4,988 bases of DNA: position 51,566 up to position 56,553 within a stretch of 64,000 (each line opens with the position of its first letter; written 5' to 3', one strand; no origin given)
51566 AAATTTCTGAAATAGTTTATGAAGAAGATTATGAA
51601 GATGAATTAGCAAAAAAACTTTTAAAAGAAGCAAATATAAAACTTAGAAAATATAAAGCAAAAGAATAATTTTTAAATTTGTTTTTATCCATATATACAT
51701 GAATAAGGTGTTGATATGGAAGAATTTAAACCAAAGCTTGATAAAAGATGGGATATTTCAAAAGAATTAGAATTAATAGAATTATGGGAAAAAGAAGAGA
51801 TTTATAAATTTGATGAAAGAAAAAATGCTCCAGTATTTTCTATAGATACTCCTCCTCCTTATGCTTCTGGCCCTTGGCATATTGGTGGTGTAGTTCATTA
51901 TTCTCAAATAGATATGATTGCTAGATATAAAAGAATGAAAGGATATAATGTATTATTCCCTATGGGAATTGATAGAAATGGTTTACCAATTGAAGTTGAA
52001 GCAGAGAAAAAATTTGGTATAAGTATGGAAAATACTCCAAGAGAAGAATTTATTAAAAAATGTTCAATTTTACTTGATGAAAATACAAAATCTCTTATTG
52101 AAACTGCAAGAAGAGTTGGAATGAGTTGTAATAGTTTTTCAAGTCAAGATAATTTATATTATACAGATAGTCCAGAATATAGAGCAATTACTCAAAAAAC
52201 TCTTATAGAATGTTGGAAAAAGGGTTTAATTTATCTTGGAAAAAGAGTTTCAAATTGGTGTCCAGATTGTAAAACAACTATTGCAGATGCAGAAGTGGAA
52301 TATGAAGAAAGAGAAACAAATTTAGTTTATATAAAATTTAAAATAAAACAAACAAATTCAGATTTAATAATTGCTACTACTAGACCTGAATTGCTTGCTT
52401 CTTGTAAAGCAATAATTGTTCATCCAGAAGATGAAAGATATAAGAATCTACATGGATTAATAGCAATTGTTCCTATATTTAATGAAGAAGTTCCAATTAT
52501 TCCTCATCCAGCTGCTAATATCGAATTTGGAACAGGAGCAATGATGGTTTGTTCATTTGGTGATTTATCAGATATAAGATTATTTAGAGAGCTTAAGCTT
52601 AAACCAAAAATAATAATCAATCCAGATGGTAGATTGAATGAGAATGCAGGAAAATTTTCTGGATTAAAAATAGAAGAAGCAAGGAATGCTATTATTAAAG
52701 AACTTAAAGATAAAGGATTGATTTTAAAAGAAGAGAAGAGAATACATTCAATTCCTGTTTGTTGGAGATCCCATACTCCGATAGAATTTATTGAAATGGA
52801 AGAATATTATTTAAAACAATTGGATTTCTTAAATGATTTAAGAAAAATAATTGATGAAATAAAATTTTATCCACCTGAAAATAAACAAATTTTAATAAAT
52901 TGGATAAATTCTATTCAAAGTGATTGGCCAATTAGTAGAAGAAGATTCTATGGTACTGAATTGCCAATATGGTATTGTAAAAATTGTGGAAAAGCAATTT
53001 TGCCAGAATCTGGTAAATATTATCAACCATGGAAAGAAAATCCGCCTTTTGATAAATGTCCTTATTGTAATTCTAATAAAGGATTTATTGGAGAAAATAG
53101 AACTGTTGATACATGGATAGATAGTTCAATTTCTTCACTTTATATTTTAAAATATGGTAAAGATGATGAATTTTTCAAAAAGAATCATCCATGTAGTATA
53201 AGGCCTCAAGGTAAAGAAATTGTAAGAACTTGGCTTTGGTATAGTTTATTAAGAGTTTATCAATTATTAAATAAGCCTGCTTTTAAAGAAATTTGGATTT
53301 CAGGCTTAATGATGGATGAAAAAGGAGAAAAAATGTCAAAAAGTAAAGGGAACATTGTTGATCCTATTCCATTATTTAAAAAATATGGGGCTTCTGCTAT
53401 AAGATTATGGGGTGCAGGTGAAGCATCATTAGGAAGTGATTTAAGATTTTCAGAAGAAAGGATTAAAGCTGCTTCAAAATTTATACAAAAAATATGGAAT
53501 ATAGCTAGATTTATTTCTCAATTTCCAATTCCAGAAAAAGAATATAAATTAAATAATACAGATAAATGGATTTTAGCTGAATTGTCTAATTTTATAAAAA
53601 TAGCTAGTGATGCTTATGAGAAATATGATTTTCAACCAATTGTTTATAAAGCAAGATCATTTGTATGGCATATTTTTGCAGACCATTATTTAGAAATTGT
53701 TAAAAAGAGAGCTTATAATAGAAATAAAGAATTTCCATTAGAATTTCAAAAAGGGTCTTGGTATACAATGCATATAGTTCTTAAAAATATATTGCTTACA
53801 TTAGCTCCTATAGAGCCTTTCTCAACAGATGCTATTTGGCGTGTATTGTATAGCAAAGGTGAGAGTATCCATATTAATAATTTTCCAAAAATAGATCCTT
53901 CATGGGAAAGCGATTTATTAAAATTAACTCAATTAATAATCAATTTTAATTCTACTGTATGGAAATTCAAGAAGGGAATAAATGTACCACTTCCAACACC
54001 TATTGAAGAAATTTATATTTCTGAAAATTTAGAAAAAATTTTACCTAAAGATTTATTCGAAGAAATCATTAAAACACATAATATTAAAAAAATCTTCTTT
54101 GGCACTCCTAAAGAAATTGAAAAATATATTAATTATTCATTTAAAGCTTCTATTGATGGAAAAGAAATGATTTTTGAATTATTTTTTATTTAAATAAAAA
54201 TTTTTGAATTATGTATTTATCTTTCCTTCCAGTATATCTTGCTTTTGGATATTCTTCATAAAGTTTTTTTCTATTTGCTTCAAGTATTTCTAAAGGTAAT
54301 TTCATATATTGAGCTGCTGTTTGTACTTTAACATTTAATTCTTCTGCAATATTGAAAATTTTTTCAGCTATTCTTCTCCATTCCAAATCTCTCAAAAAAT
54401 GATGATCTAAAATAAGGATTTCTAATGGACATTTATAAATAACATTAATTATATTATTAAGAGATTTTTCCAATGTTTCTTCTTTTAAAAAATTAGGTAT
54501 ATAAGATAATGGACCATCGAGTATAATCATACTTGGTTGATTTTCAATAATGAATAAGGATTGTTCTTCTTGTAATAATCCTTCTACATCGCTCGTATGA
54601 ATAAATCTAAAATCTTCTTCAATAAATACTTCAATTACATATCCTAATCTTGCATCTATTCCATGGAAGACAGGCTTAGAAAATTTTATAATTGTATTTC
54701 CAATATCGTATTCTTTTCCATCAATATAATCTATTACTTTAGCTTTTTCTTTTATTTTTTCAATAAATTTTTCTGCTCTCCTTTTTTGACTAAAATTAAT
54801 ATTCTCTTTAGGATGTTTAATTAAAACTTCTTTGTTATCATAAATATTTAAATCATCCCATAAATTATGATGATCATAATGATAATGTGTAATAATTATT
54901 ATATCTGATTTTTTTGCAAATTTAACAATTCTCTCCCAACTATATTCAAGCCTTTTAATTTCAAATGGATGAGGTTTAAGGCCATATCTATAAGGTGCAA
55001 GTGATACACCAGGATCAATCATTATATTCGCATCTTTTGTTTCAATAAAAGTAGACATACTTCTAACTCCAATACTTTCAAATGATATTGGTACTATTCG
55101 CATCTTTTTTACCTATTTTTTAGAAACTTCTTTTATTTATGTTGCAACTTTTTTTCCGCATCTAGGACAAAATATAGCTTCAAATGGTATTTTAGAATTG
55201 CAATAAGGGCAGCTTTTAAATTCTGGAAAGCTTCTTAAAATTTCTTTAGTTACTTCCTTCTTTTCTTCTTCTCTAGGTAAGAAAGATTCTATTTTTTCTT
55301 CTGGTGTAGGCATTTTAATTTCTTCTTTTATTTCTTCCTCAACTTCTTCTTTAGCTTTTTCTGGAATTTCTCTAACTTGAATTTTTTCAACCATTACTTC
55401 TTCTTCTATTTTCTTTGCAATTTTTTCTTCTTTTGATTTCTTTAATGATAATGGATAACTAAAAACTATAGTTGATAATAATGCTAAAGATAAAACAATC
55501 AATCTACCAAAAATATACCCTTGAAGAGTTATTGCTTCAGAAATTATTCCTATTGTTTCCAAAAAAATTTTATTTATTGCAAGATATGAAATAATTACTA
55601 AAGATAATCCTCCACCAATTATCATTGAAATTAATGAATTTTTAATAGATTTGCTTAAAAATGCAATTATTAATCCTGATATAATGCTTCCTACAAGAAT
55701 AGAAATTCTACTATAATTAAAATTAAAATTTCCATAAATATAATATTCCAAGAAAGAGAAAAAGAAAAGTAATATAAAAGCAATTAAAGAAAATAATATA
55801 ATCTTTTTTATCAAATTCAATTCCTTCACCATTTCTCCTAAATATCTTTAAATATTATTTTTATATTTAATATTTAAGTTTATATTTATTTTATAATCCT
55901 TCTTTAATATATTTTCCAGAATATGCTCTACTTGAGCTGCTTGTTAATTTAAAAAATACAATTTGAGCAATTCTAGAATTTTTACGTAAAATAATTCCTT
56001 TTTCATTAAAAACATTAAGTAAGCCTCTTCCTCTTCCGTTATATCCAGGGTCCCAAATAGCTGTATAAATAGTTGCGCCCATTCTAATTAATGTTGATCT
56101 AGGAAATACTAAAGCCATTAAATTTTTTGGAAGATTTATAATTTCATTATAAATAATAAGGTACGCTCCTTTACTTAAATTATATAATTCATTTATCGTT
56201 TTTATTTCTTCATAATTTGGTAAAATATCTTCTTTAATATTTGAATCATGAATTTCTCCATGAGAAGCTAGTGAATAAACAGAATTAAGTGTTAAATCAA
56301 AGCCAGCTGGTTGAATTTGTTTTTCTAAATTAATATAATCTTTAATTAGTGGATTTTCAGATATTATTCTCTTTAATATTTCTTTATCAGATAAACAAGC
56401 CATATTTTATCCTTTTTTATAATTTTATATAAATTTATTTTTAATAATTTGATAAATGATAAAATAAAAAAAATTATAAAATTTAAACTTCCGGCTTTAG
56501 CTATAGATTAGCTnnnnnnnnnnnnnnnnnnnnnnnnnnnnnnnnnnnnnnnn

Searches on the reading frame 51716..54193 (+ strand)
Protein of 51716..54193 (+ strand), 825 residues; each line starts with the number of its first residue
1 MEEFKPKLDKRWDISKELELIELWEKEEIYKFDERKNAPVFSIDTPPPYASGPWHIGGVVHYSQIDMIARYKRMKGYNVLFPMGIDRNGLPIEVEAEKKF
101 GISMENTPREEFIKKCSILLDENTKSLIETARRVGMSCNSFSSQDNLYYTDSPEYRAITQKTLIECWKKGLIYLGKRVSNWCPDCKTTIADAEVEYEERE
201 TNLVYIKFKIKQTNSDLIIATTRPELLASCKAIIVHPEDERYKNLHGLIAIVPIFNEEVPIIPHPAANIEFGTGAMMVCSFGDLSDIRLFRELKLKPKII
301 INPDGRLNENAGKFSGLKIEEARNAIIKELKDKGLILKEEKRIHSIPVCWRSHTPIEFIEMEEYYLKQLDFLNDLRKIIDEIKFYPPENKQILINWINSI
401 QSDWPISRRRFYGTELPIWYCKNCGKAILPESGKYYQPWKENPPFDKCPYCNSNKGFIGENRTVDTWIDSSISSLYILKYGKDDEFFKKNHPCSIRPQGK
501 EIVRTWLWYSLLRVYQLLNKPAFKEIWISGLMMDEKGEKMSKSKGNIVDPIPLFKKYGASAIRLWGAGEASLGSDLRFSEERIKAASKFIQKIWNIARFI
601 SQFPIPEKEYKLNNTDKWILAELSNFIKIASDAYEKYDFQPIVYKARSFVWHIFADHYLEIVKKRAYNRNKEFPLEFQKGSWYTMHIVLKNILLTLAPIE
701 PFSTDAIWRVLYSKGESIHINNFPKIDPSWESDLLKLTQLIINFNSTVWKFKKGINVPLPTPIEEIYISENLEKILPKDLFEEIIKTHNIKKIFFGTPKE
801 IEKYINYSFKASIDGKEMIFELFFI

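Call 9: search_protein_families(library=pfam, proteins=[window:51716-54193:+], max_evalue=0.00001)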
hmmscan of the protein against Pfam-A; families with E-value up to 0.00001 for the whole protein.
window:51716-54193:+ (825 aa): 4 families
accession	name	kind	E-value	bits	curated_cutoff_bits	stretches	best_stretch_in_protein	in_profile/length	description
PF00133.28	tRNA-synt_1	-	8.6e-77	259.1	22.7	1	20-579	2-414/414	tRNA synthetases class I (I, L, M and V)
PF08264.19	Anticodon_1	-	7.1e-29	101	25.1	1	616-765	1-146/148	Anticodon-binding domain of tRNA ligase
PF09334.17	tRNA-synt_1g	-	9.8e-28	97.4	20.1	1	43-195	3-136/391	tRNA synthetases class I (M)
PF13603.12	tRNA-synt_1_2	-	4.7e-06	26.7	25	0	246-328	85-182/185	Leucyl-tRNA synthetase, editing domain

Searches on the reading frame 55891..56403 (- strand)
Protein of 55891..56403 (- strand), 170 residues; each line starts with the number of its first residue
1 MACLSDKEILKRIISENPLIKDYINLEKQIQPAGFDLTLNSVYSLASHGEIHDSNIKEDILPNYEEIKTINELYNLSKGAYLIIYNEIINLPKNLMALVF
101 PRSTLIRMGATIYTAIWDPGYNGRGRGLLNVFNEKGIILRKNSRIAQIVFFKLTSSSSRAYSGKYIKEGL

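Call 54: search_protein_families(library=pfam, proteins=[window:55891-56403:-], max_evalue=0.00001)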
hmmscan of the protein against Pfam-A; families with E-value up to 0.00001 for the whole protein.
window:55891-56403:- (170 aa): 2 families
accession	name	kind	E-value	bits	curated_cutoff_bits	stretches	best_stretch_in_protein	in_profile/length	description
PF22769.1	DCD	-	8.8e-28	97.8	27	1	4-152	2-152/153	dCTP deaminase-like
PF00692.24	dUTPase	-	2.2e-09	37.6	22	1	82-155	33-106/129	dUTPase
